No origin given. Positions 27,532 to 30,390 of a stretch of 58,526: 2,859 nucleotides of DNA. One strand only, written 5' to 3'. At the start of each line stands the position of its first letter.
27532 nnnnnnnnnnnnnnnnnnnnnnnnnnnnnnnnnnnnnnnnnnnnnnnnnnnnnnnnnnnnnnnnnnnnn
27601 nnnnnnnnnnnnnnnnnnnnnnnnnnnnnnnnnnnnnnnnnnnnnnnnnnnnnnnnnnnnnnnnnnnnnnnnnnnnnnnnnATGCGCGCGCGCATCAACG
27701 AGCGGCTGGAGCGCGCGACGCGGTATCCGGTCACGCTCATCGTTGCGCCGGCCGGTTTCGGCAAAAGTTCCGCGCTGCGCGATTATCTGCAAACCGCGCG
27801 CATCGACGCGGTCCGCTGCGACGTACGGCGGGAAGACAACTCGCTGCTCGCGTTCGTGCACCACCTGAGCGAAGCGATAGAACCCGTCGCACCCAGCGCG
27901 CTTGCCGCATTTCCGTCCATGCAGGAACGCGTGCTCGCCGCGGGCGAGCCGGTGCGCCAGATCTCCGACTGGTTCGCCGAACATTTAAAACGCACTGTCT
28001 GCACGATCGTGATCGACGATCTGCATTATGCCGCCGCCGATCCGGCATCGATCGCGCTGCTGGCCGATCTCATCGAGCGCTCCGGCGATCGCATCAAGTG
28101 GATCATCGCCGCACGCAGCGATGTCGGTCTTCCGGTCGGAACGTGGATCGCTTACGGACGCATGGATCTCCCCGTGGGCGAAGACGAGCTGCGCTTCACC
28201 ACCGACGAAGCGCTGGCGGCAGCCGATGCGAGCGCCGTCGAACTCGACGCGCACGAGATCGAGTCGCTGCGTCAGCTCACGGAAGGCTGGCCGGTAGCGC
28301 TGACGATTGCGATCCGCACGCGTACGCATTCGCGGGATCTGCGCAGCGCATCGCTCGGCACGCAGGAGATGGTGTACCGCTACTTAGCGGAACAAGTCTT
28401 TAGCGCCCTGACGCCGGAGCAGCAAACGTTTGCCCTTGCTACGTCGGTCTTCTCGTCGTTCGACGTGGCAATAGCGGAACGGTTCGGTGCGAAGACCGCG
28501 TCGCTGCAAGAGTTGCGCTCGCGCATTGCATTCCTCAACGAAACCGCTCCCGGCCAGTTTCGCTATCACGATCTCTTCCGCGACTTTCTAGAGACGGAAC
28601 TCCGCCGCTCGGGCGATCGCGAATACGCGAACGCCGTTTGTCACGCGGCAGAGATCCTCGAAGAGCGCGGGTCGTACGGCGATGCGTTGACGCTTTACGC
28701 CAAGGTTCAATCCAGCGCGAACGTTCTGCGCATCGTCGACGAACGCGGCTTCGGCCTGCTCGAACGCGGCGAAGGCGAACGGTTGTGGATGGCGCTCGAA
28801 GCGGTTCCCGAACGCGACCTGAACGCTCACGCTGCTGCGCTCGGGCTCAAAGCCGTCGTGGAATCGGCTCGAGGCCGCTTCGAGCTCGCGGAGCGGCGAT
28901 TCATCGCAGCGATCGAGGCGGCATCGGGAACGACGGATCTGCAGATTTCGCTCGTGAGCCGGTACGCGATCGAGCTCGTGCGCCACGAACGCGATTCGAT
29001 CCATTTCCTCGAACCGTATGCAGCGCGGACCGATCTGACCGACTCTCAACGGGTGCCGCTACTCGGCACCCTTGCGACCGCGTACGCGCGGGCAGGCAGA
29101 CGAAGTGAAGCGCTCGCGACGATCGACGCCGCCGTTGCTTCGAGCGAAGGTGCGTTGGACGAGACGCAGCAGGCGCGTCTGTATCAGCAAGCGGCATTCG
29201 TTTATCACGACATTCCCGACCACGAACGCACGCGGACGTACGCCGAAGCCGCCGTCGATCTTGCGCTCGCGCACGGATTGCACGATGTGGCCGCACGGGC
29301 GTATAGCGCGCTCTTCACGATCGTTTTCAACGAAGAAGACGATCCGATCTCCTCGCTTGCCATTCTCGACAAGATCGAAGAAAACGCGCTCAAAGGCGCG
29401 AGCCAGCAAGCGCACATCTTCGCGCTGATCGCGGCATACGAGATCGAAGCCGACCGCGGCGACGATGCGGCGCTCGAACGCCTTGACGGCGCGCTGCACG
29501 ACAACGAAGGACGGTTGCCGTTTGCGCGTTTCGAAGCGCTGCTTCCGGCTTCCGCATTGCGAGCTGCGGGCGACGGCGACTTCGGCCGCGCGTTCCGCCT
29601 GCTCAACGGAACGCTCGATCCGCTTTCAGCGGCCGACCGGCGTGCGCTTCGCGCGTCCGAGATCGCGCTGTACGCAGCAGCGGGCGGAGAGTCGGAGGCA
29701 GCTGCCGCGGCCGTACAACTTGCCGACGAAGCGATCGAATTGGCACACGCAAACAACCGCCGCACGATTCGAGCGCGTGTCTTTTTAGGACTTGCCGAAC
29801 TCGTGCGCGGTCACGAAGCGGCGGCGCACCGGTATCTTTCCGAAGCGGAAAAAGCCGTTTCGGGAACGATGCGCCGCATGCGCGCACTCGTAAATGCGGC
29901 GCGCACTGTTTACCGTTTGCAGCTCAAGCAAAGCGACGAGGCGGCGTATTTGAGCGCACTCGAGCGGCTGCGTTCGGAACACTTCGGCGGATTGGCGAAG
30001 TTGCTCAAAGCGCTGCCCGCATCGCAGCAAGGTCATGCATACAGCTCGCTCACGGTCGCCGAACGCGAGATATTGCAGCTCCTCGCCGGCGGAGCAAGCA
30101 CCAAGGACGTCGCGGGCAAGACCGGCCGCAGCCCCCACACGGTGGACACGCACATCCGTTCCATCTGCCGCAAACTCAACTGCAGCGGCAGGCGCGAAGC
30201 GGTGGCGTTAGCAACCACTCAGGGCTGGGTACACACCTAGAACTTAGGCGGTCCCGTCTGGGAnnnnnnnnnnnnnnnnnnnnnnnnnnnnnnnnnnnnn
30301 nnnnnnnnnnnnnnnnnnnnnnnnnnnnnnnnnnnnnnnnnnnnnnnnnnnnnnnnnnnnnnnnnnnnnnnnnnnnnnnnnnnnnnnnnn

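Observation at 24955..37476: Candidate locus: ligase + decarboxylase + STAND/LuxR regulator feeding into four lipoprotein sedolisins and an orphan STAS protein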

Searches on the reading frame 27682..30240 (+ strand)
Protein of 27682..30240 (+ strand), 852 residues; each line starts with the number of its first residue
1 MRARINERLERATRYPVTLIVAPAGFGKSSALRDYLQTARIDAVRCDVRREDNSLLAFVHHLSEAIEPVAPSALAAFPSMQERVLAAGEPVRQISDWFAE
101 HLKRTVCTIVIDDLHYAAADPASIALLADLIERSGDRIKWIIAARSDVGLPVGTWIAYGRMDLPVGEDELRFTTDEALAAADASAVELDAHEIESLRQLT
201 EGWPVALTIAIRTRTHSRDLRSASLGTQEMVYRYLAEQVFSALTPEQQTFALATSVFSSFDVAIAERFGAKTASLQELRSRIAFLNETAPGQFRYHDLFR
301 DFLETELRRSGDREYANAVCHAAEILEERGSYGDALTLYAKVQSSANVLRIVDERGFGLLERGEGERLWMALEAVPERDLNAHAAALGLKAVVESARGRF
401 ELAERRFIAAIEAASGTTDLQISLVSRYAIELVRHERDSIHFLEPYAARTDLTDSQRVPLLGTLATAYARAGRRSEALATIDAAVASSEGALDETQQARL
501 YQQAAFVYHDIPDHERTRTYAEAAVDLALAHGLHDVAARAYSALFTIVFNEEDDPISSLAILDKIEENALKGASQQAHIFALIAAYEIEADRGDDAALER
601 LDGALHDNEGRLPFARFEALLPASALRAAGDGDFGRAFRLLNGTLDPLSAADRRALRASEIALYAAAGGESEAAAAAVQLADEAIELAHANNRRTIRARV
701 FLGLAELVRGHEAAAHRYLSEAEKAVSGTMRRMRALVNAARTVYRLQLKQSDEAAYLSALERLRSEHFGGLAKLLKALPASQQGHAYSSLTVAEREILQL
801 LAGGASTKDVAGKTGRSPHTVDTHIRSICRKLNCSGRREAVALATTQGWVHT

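Call 4: search_protein_families(library=pfam, proteins=[window:27682-30240:+], max_evalue=0.01)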
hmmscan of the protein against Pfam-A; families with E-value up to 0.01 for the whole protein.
window:27682-30240:+ (852 aa): 5 families
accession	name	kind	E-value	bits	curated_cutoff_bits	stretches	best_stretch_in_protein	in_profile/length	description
PF00196.25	GerE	-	4.8e-13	49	23.5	1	788-844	1-57/57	Bacterial regulatory proteins, luxR family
PF13401.12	AAA_22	-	2.9e-07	31.3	27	1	17-143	7-121/130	AAA domain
PF13191.12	AAA_16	-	8.7e-07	30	32.6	1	3-134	10-159/167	AAA ATPase domain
PF13936.12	HTH_38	-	3.8e-06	27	27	1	787-826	2-42/44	Helix-turn-helix domain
PF08281.18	Sigma70_r4_2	-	0.00079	19.5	25.7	1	788-832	9-54/54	Sigma-70, region 4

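Call 5: search_protein_families(library=ncbifam, proteins=[window:27682-30240:+], max_evalue=0.01)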
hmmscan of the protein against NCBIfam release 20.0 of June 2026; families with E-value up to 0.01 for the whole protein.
window:27682-30240:+ (852 aa): 16 families
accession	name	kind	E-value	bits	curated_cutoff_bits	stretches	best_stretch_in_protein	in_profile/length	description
NF003420.0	PRK04841.1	equivalog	2.7e-41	141.5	537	2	1-404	18-429/903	HTH-type transcriptional regulator MalT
NF047785.1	respo_reg_MadR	equivalog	9.3e-10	38.2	300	1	774-848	135-207/209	MadR family response regulator transcription factor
NF052445.1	RespRegMctR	equivalog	4.1e-08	32.9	300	1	781-844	136-199/205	two-component system response regulator MctR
TIGR03541.1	reg_near_HchA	equivalog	2.7e-07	30.3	215.6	1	776-848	158-230/232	PA1136 family autoinducer-binding transcriptional regulator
NF007708.0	PRK10403.1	equivalog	1.1e-06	28.3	343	1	730-843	92-207/215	nitrate/nitrite response regulator protein NarP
NF007505.1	PRK10100.1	equivalog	3.7e-06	26.8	250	1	783-845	138-200/204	biofilm master transcriptional regulator CsgD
NF007935.0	PRK10651.1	equivalog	7.6e-06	25.2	250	1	782-842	148-208/216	two-component system response regulator NarL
TIGR03020.2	EpsA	equivalog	7.8e-06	25.7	170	1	780-844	181-245/247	XrtB/PEP-CTERM-associated transcriptional regulator EpsA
NF041232.1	BagY_FevT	exception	1.9e-05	23.7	700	1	790-842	297-349/367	LuxR family transcriptional regulator BagY/FevT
NF011896.0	PRK15369.1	equivalog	7.5e-05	22.4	242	1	781-835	139-195/211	two component system response regulator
NF052366.1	photon_PedR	equivalog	0.00032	20.8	120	1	790-850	3-63/74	photosynthetic electron transport-dependent transcriptional regulator PedR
NF047402.1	TransRegVisN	equivalog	0.00055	19.2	250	1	731-847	128-243/246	transcriptional regulator VisN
NF007685.0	PRK10360.1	equivalog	0.00064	19.6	258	1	788-839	136-187/196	response regulator transcription factor UhpA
NF047403.1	TransRegVisR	equivalog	0.0013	18.2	300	1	773-850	140-219/220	transcriptional regulator VisR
NF047608.1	LIC13292_fam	subfamily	0.0061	16.7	200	0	789-842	102-155/166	LIC13292 family transcriptional regulator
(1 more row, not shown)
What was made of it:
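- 27682..30240 (+): Module 2 core: MalT-like STAND NTPase / LuxR-HTH regulator (852 aa). MalT NF003420, E 3e-41 over residues 1-404 (call 5).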

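Call 18: find_homologous_proteins(query=window:27682-30240:+, max_evalue=1e-10)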
Query window:27682-30240:+ (852 aa): 599 proteins with E <= 1e-10 among 8000 candidates; the best 120 are listed.
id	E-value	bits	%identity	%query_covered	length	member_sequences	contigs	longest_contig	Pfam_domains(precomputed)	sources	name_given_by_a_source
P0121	0.0e+0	1822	100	100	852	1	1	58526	PF25873.1,PF13936.13,PF00196.26,PF13401.13,PF13191.13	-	-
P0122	0.0e+0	1603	88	100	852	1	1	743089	PF25873.1,PF13936.13,PF00196.26,PF13401.13,PF13191.13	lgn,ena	-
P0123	0.0e+0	1310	73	100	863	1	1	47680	PF25873.1,PF13936.13,PF00196.26,PF13401.13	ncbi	ncbi:MAG: LuxR C-terminal-related transcriptional regulator [Candidatus Baltobacteraceae bacterium]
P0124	0.0e+0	1218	67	100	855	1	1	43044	PF25873.1,PF13936.13,PF00196.26,PF13176.13,PF13191.13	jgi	jgi:LuxR family maltose regulon positive regulatory protein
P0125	0.0e+0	1194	67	100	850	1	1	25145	PF25873.1,PF00196.26,PF13401.13,PF13191.13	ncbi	-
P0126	0.0e+0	1173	66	100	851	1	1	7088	PF25873.1,PF00196.26,PF13401.13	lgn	-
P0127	0.0e+0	1129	67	98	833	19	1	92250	PF25873.1,PF00196.26,PF13401.13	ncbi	ncbi:MAG: LuxR C-terminal-related transcriptional regulator [Vulcanimicrobiaceae bacterium]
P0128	0.0e+0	1122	63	99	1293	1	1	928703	PF25873.1,PF13936.13,PF00196.26,PF13191.13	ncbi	-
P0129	0.0e+0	1114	63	100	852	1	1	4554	PF25873.1,PF13936.13,PF00196.26,PF13401.13,PF13191.13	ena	-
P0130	0.0e+0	1112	63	100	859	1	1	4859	PF25873.1,PF13936.13,PF00196.26,PF13401.13,PF13191.13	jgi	jgi:LuxR family maltose regulon positive regulatory protein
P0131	0.0e+0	1107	62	100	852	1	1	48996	PF25873.1,PF13936.13,PF00196.26,PF13401.13,PF13191.13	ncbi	-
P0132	0.0e+0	1106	63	98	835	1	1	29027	PF25873.1,PF00196.26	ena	-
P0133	0.0e+0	1103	60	100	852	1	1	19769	PF25873.1,PF13936.13,PF00196.26,PF13401.13,PF13191.13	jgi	jgi:ATP/maltotriose-dependent transcriptional regulator MalT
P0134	0.0e+0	1100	63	100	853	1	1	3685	PF25873.1,PF00196.26,PF13401.13,PF13191.13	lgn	-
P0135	0.0e+0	1094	62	100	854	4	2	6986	PF25873.1,PF13936.13,PF17874.8,PF00196.26,PF13401.13,PF13191.13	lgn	-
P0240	9.7e-289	978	58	100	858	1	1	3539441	PF25873.1,PF13936.13,PF00196.26,PF13424.13,PF13401.13,PF08281.19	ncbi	-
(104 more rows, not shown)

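Call 19: find_encoding_contigs(protein=P0128, flank=10000, max_places=1)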
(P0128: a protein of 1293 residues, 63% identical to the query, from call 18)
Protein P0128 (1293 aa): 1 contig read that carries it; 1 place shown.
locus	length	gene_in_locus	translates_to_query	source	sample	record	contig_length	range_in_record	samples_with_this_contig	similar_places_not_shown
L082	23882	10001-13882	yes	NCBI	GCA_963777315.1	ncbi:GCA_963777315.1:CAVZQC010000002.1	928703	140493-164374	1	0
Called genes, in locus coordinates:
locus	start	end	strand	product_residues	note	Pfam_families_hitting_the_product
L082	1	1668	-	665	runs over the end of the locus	PF04851:ResIII, PF17757:UvrB_inter, PF27431:UvrB_3rd, PF00271:Helicase_C, PF12344:UvrB, PF02151:UVR (weak)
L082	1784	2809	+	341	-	PF13793:Pribosyltran_N, PF00156:Pribosyltran, PF14572:Pribosyl_synth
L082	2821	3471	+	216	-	PF01386:Ribosomal_L25p, PF14693:Ribosomal_TL5_C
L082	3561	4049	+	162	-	PF01195:Pept_tRNA_hydro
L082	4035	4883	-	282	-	PF10920:DUF2705 (weak), PF12679:ABC2_membrane_2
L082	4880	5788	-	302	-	PF00005:ABC_tran, PF13304:AAA_21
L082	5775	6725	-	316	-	-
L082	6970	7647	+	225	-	PF00696:AA_kinase (weak)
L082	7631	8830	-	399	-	PF16491:Peptidase_M48_N (weak), PF01435:Peptidase_M48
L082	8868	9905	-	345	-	PF00990:GGDEF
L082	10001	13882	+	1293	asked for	PF13191:AAA_16 (weak), PF25873:WHD_MalT, PF13936:HTH_38 (faint), PF00196:GerE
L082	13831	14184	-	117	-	PF01740:STAS (weak), PF13466:STAS_2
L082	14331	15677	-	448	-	PF00483:NTP_transferase, PF01128:IspD, PF02348:CTP_transf_3, PF12804:NTP_transf_3, PF25084:LbH_EIF2B, PF00132:Hexapep (weak), PF25087:GMPPB_C, PF00132:Hexapep (weak), +1 more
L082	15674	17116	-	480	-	PF00749:tRNA-synt_1c, PF19269:Anticodon_2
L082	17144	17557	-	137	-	PF02310:B12-binding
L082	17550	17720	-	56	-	-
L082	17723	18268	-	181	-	PF01642:MM_CoA_mutase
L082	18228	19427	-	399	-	PF01642:MM_CoA_mutase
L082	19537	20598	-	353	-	PF03308:MeaB, PF03029:ATP_bind_1 (faint)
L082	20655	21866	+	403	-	PF00144:Beta-lactamase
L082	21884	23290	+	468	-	PF06824:Glyco_hydro_125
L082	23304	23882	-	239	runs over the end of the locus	PF01255:Prenyltransf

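Call 20: find_encoding_contigs(protein=P0127, flank=10000, max_places=1)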
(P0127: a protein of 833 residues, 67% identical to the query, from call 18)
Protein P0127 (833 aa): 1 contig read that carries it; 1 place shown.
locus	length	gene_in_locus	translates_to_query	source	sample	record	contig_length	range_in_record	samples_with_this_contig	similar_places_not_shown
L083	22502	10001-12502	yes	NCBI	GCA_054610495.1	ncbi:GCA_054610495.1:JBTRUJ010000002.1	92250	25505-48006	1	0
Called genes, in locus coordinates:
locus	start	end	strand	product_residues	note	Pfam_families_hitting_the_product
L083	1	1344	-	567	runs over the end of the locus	PF01642:MM_CoA_mutase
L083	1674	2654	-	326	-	PF03308:MeaB, PF03029:ATP_bind_1 (faint)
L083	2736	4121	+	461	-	PF00144:Beta-lactamase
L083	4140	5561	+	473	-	PF06824:Glyco_hydro_125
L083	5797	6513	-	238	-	PF01255:Prenyltransf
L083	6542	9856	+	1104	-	PF26549:Tricorn_N, PF25174:Beta-prop_THOC3, PF26550:Tricorn_2nd, PF02897:Peptidase_S9_N (weak), PF07676:PD40 (weak), PF14684:Tricorn_C1, PF14685:PDZ_Tricorn, PF03572:Peptidase_S41, +2 more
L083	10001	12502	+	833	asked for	PF13401:AAA_22 (faint), PF25873:WHD_MalT, PF00196:GerE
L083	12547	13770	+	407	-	-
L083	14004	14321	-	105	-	PF01740:STAS, PF13466:STAS_2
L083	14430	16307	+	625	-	PF09286:Pro-kuma_activ, PF00082:Peptidase_S8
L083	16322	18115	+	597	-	PF09286:Pro-kuma_activ, PF00082:Peptidase_S8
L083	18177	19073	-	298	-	PF12146:Hydrolase_4 (weak), PF00561:Abhydrolase_1, PF12697:Abhydrolase_6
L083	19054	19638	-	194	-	PF03352:Adenine_glyco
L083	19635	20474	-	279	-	PF12146:Hydrolase_4 (weak), PF00561:Abhydrolase_1, PF12697:Abhydrolase_6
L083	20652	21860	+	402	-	PF00202:Aminotran_3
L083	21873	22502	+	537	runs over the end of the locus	PF00501:AMP-binding, PF13193:AMP-binding_C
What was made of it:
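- In L083 the whole cassette (regulator, sedolisin 1, STAS, two pro-sedolisins) sits elsewhere, next to a tricorn protease gene, without ligase-decarboxylase (call 20).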

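Call 21: find_encoding_contigs(protein=P0240, flank=10000, max_places=1)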
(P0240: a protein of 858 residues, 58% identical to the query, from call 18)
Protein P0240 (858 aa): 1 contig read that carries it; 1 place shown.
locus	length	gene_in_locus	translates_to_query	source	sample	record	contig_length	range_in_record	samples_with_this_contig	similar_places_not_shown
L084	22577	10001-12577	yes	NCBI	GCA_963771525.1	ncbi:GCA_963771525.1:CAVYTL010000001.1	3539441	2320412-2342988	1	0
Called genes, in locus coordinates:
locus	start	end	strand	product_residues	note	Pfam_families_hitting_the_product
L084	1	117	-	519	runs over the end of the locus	PF00083:Sugar_tr, PF07690:MFS_1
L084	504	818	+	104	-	PF01527:HTH_Tnp_1, PF13542:HTH_Tnp_ISL3 (faint), PF01710:HTH_Tnp_IS630 (weak), PF02796:HTH_7 (faint), PF13936:HTH_38 (weak), PF04218:CENP-B_N (weak), PF13384:HTH_23 (weak), PF13518:HTH_28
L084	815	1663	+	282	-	PF13276:HTH_21, PF00665:rve, PF13683:rve_3, PF13333:rve_2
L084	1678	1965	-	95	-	-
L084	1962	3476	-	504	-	-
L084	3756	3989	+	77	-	-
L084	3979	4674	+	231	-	PF04185:Phosphoesterase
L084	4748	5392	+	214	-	PF04185:Phosphoesterase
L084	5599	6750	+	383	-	PF02771:Acyl-CoA_dh_N, PF02770:Acyl-CoA_dh_M, PF00441:Acyl-CoA_dh_1, PF08028:Acyl-CoA_dh_2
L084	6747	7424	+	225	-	PF00300:His_Phos_1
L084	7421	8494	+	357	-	PF01636:APH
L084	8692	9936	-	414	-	-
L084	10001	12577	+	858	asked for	PF13401:AAA_22 (weak), PF25873:WHD_MalT, PF13424:TPR_12, PF08281:Sigma70_r4_2 (faint), PF00196:GerE, PF13936:HTH_38 (weak)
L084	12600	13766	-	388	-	PF07690:MFS_1, PF12832:MFS_1_like (weak), PF00083:Sugar_tr, PF13347:MFS_2 (weak), PF07690:MFS_1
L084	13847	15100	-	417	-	-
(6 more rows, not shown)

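Call 25: find_related_loci(query=A2, collection=metagenome_contigs, flank=10000)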
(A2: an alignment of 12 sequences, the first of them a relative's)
Query A2 (852 aa) in metagenome_contigs; peptide patterns used: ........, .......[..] (x = any residue, [..] = any of these).
600 stretches matched a pattern (row limit reached: there are more); 348 encode a relative of the query (tblastn E <= 1e-3); the best 80 are kept; 80 distinct loci.
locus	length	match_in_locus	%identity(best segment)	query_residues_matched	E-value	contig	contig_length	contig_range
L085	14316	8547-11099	60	1-851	0e+0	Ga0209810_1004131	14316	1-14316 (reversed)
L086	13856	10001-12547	60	1-850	0e+0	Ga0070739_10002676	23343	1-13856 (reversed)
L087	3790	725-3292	56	1-852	0e+0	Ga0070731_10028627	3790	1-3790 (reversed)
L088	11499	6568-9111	59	1-851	0e+0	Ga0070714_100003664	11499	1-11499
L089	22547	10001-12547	59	1-852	0e+0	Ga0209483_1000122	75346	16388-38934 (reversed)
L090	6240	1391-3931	55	1-850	0e+0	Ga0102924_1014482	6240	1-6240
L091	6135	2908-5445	50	5-852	0e+0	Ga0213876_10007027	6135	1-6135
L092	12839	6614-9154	52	1-849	0e+0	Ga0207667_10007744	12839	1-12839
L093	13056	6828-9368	52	1-849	0e+0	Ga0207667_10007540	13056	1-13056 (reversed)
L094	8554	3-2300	55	80-850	0e+0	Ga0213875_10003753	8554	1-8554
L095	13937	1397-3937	55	1-850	0e+0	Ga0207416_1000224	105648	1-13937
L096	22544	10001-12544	58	1-850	0e+0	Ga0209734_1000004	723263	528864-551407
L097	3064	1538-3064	57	1-512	0e+0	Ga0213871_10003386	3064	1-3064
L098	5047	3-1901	48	215-849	2e-162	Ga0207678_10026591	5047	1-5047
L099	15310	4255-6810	53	1-852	0e+0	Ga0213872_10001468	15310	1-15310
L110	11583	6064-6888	65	1-275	2e-100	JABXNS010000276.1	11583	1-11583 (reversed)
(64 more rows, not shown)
